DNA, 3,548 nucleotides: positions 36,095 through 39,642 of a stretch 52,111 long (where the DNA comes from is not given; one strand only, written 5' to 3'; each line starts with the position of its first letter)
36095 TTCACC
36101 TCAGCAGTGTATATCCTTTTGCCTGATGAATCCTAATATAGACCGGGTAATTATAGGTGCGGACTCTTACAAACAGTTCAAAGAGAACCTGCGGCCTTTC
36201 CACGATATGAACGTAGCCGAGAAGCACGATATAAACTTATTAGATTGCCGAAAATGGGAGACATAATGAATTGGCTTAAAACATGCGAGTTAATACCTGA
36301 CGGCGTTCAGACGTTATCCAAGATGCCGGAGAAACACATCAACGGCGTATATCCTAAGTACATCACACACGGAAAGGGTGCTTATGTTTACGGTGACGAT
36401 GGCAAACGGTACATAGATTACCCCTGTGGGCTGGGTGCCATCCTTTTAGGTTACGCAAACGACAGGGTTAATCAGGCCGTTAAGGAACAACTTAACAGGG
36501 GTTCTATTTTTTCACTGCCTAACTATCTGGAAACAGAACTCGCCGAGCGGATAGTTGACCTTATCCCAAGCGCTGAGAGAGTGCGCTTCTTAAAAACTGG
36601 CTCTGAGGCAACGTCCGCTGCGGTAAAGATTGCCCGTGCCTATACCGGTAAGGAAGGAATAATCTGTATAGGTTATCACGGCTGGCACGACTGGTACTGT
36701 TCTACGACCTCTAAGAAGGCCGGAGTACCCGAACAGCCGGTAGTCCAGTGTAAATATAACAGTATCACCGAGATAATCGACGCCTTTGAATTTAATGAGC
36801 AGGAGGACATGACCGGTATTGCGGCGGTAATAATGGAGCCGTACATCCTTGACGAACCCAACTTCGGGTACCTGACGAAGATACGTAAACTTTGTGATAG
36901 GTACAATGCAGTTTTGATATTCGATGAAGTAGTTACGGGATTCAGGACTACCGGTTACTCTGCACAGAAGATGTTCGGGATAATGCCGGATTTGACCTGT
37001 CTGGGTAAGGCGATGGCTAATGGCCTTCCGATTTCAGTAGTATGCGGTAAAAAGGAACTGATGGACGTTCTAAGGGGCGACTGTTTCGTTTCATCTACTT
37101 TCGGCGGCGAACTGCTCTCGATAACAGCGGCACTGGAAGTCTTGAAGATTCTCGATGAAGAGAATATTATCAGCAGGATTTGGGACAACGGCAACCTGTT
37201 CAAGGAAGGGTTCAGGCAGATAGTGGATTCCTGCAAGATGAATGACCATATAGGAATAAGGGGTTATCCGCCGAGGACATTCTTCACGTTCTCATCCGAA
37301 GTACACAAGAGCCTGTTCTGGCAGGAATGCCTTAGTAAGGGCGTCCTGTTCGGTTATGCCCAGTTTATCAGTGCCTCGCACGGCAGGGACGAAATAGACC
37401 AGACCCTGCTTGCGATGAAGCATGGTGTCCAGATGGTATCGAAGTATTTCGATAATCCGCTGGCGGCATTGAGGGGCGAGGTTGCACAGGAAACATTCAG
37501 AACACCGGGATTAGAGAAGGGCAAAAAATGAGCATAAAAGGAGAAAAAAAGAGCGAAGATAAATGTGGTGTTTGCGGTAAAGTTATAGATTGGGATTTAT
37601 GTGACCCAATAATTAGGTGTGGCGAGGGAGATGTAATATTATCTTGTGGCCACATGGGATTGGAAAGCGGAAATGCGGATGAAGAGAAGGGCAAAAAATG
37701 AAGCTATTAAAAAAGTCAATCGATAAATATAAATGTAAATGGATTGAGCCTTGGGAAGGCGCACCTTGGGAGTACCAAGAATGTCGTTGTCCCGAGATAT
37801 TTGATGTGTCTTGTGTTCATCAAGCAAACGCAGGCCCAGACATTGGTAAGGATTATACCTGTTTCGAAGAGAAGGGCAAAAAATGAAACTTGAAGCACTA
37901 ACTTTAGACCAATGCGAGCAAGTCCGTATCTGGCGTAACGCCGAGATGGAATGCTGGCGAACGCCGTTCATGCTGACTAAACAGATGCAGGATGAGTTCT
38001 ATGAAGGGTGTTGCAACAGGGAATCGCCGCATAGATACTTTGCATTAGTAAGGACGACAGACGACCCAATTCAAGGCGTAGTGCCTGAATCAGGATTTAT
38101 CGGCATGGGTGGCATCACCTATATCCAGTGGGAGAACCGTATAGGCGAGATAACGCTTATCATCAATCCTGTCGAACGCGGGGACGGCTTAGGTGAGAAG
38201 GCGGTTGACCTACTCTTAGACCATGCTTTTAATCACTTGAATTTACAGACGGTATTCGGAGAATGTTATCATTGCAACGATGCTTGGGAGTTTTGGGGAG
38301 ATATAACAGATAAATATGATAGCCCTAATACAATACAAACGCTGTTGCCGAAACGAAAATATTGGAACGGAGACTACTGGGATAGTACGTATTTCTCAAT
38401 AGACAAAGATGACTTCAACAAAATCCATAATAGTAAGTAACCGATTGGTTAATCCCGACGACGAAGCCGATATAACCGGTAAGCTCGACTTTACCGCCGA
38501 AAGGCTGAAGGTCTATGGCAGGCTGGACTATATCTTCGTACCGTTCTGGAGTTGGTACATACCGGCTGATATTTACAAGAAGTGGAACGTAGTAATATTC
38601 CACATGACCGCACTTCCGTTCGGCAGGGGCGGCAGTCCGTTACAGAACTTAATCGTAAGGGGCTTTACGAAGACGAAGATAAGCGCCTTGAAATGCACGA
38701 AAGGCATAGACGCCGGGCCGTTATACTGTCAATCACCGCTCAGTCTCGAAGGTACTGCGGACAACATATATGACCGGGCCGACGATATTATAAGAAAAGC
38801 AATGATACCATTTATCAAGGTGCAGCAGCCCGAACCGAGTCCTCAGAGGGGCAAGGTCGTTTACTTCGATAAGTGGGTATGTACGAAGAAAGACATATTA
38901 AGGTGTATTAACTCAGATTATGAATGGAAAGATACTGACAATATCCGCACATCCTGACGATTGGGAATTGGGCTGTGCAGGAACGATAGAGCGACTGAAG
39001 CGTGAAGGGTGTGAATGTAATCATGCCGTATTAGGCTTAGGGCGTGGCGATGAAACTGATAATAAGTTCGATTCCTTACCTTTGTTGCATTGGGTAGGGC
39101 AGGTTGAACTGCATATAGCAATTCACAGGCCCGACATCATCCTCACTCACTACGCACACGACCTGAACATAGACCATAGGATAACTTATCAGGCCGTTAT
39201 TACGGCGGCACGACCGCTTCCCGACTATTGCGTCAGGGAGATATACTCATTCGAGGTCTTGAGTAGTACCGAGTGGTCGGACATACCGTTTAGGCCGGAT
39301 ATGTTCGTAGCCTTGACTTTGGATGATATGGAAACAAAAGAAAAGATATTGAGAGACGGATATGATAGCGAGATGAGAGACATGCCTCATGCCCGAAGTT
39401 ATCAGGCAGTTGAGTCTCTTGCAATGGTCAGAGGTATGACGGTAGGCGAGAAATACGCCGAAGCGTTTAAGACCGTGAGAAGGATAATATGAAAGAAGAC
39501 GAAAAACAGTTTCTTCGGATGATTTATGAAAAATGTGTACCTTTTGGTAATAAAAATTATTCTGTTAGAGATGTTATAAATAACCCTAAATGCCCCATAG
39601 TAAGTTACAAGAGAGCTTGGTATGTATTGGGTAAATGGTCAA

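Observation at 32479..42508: Phage-borne, apparently complete CMP-nonulosonic acid (pseudaminic/legionaminic-like) biosynthesis island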

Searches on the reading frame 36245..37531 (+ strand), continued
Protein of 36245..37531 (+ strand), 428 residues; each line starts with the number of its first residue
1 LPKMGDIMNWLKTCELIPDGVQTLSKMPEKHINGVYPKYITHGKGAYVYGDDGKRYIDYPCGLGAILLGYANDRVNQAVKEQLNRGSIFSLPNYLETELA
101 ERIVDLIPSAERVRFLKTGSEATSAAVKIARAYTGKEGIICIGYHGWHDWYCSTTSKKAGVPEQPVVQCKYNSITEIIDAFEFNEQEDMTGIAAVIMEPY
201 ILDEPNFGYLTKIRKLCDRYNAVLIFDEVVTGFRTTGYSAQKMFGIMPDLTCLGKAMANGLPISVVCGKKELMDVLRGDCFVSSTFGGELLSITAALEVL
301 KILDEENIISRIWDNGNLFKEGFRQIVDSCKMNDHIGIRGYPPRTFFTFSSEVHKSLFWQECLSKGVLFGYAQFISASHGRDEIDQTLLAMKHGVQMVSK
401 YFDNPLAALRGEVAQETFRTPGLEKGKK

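Call 45: search_protein_families(library=pfam, proteins=[L063:5817-6878:+, L063:6945-7739:+, L063:7870-8727:+, L063:8819-9802:+, L063:9941-11242:+, L063:11618-12424:+, L063:12572-13099:+, L063:13229-14113:+, L063:14340-15383:+, L063:15547-16536:+], max_evalue=0.00001)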
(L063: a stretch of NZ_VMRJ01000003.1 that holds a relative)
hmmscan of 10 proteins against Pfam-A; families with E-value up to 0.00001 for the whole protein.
L063:5817-6878:+ (353 aa): 0 families

L063:6945-7739:+ (264 aa): 2 families
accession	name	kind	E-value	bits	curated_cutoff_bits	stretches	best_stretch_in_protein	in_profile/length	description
PF02348.25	CTP_transf_3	-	8.5e-25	88.3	22.6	1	3-209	2-207/217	Cytidylyltransferase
PF12804.13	NTP_transf_3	-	6.8e-09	36.5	27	1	12-119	14-115/160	MobA-like NTP transferase domain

L063:7870-8727:+ (285 aa): 4 families
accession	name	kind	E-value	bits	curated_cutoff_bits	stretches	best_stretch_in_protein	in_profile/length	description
PF00456.26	Transketolase_N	-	1.4e-25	90.5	22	1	30-269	24-275/334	Transketolase, thiamine diphosphate binding domain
PF13292.11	DXP_synthase_N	-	6.9e-11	42.4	21.2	1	123-178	118-172/274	1-deoxy-D-xylulose-5-phosphate synthase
PF00676.26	E1_dh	-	9.1e-10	38.4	22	1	113-239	98-226/300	Dehydrogenase E1 component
PF02775.26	TPP_enzyme_C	-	6.4e-06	26.5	21.9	0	115-221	27-121/151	Thiamine pyrophosphate enzyme, C-terminal TPP binding domain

L063:8819-9802:+ (327 aa): 2 families
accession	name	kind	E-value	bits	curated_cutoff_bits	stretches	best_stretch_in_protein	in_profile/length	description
PF02779.29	Transket_pyr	-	1.1e-25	90.7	27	1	46-164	47-168/174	Transketolase, pyrimidine binding domain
PF02780.25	Transketolase_C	-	1.8e-25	89.6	25.9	1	178-299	1-124/124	Transketolase, C-terminal domain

L063:9941-11242:+ (433 aa): 1 family
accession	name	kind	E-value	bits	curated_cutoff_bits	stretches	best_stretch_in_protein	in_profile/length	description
PF00202.27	Aminotran_3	-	2.6e-44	152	30.5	1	38-324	11-331/403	Aminotransferase class-III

L063:11618-12424:+ (268 aa): 2 families
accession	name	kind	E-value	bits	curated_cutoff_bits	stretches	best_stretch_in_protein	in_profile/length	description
PF13561.12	adh_short_C2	-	1e-49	169.7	27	1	20-266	8-236/236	Enoyl-(Acyl carrier protein) reductase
PF00106.31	adh_short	-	4.7e-39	134.3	26.6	2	9-159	1-143/195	short chain dehydrogenase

L063:12572-13099:+ (175 aa): 2 families
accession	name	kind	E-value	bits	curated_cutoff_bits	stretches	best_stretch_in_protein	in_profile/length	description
PF00702.32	Hydrolase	-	1.8e-08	35.4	26.4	0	49-119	107-186/191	haloacid dehalogenase-like hydrolase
PF08282.18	Hydrolase_3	-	8.1e-07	29.5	20.9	1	88-143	187-242/255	haloacid dehalogenase-like hydrolase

L063:13229-14113:+ (294 aa): 1 family
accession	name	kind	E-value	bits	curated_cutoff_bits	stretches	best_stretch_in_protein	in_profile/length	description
PF03102.20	NeuB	-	8.4e-77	258.3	22.1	1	38-274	1-241/241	NeuB family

L063:14340-15383:+ (347 aa): 1 family
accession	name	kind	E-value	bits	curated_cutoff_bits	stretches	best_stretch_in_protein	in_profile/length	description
PF04116.19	FA_hydroxylase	-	8.3e-27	94.6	31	1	101-234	2-132/132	Fatty acid hydroxylase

L063:15547-16536:+ (329 aa): 1 family
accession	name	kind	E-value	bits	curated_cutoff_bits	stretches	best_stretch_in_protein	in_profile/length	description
PF10677.15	DUF2490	-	1.4e-41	142.7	29.8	1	109-300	2-182/186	Protein of unknown function (DUF2490)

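Call 90: search_solved_structures(query=L067:751-1944:+, max_evalue=1e-10)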
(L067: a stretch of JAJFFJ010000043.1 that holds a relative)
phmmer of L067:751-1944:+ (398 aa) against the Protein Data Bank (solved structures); distinct sequences matched with E-value up to 1e-10: 56.
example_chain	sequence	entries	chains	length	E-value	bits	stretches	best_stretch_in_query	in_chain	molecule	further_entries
8sng_A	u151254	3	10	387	1.5e-73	251.5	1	1-389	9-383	UDP-4-amino-4-deoxy-L-arabinose--oxoglutarate aminotransferase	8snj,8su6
1mdo_A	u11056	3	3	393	1.9e-73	251.1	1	1-392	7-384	ArnB aminotransferase | UDP-4-amino-4-deoxy-L-arabinose--oxoglutarate aminotransferase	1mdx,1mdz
4oca_A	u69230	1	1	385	3.9e-72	246.8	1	1-390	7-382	UDP-4-amino-4-deoxy-L-arabinose--oxoglutarate aminotransferase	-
3bn1_A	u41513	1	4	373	5.4e-53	183.8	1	20-389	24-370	Perosamine synthetase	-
3dr7_A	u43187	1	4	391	6.8e-53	183.4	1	20-389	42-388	Putative perosamine synthetase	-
9bgp_A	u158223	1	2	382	1.7e-52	182.1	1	12-389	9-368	aminotransferase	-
3dr4_A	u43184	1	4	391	7.4e-52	180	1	20-389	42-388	Putative perosamine synthetase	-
9bgr_A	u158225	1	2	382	1.3e-51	179.3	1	12-389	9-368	aminotransferase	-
7b0d_A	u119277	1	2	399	9.1e-50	173.1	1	13-387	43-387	Glutamine--scyllo-inositol transaminase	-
4lc3_A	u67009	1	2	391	5.2e-49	170.6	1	3-391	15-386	Putative UDP-4-amino-4-deoxy-l-arabinose--oxoglutarate aminotransferase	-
8vr3_A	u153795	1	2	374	3e-48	168.2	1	8-387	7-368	DegT/DnrJ/EryC1/StrS aminotransferase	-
8vr5_A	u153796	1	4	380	3.5e-48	167.9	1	8-387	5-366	DegT/DnrJ/EryC1/StrS aminotransferase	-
8e77_A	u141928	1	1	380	3.4e-45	158.1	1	26-384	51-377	DegT/DnrJ/EryC1/StrS aminotransferase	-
8e75_A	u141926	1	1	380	3.4e-45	158.1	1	26-384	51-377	DegT/DnrJ/EryC1/StrS aminotransferase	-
3nyu_A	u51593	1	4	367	9.3e-45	156.6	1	16-220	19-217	Aminotransferase WbpE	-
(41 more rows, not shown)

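Call 91: search_solved_structures(query=L067:2533-3513:+, max_evalue=0.01)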
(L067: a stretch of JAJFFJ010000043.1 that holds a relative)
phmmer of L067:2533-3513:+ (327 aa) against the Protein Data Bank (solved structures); distinct sequences matched with E-value up to 0.01: 0.

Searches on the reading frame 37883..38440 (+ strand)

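Call 4: search_protein_families(library=pfam, proteins=[window:37883-38440:+], max_evalue=0.01)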
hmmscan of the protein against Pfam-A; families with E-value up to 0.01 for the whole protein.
window:37883-38440:+ (185 aa): 2 families
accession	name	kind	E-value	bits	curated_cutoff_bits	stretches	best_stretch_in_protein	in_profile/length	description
PF13302.13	Acetyltransf_3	-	5.5e-12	47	25.4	1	3-134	4-127/138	Acetyltransferase (GNAT) domain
PF00583.31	Acetyltransf_1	-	2.8e-07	31.3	20.7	1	33-133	18-105/116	Acetyltransferase (GNAT) family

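Call 5: search_protein_families(library=ncbifam, proteins=[window:37883-38440:+], max_evalue=0.01)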
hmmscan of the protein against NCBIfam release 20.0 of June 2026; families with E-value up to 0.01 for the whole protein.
window:37883-38440:+ (185 aa): 2 families
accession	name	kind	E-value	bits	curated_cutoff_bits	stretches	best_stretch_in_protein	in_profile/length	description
NF011709.0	PRK15130.1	equivalog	0.0005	19.9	218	1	73-125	69-121/186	spermidine N1-acetyltransferase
TIGR03585.1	PseH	equivalog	0.00083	19.5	93.1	1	66-135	56-125/156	UDP-4-amino-4,6-dideoxy-N-acetyl-beta-L-altrosamine N-acetyltransferase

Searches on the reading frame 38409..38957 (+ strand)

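Call 4: search_protein_families(library=pfam, proteins=[window:38409-38957:+], max_evalue=0.01)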
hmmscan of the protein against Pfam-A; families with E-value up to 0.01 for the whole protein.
window:38409-38957:+ (182 aa): 1 family
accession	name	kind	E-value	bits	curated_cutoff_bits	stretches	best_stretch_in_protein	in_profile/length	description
PF00551.24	Formyl_trans_N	-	0.00048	20.4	26.1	1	39-132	80-177/181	Formyl transferase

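Call 5: search_protein_families(library=ncbifam, proteins=[window:38409-38957:+], max_evalue=0.01)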
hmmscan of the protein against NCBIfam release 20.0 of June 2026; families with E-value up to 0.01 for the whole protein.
window:38409-38957:+ (182 aa): 2 families
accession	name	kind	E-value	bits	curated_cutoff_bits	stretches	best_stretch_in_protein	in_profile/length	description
TIGR00460.1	fmt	equivalog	1.1e-06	28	201.5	1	50-115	91-158/315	methionyl-tRNA formyltransferase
NF005998.1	PRK08125.1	equivalog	0.0019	16.7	777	1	63-146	102-190/649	bifunctional UDP-4-amino-4-deoxy-L-arabinose formyltransferase/UDP-glucuronic acid oxidase ArnA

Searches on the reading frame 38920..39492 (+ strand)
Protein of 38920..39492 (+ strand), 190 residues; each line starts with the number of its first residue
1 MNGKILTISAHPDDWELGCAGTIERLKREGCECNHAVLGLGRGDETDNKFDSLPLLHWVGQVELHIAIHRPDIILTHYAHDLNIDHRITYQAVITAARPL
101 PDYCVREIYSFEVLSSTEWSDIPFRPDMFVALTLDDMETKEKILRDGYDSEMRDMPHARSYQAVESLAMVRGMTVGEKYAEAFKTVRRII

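Call 4: search_protein_families(library=pfam, proteins=[window:38920-39492:+], max_evalue=0.01)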
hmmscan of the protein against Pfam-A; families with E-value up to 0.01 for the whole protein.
window:38920-39492:+ (190 aa): 1 family
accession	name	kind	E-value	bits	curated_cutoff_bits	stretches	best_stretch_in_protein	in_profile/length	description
PF02585.22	PIG-L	-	5.3e-13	50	28.2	2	6-48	1-43/129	GlcNAc-PI de-N-acetylase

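Call 5: search_protein_families(library=ncbifam, proteins=[window:38920-39492:+], max_evalue=0.01)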
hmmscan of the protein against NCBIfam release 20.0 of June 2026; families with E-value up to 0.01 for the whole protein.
window:38920-39492:+ (190 aa): 2 families
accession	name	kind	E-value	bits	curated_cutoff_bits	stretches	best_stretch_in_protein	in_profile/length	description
TIGR04001.1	thiol_BshB1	equivalog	1.2e-08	35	182.5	1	4-44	3-41/226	bacillithiol biosynthesis deacetylase BshB1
TIGR04000.1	thiol_BshB2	equivalog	0.00068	19.4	195.25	0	5-42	3-40/217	bacillithiol biosynthesis deacetylase BshB2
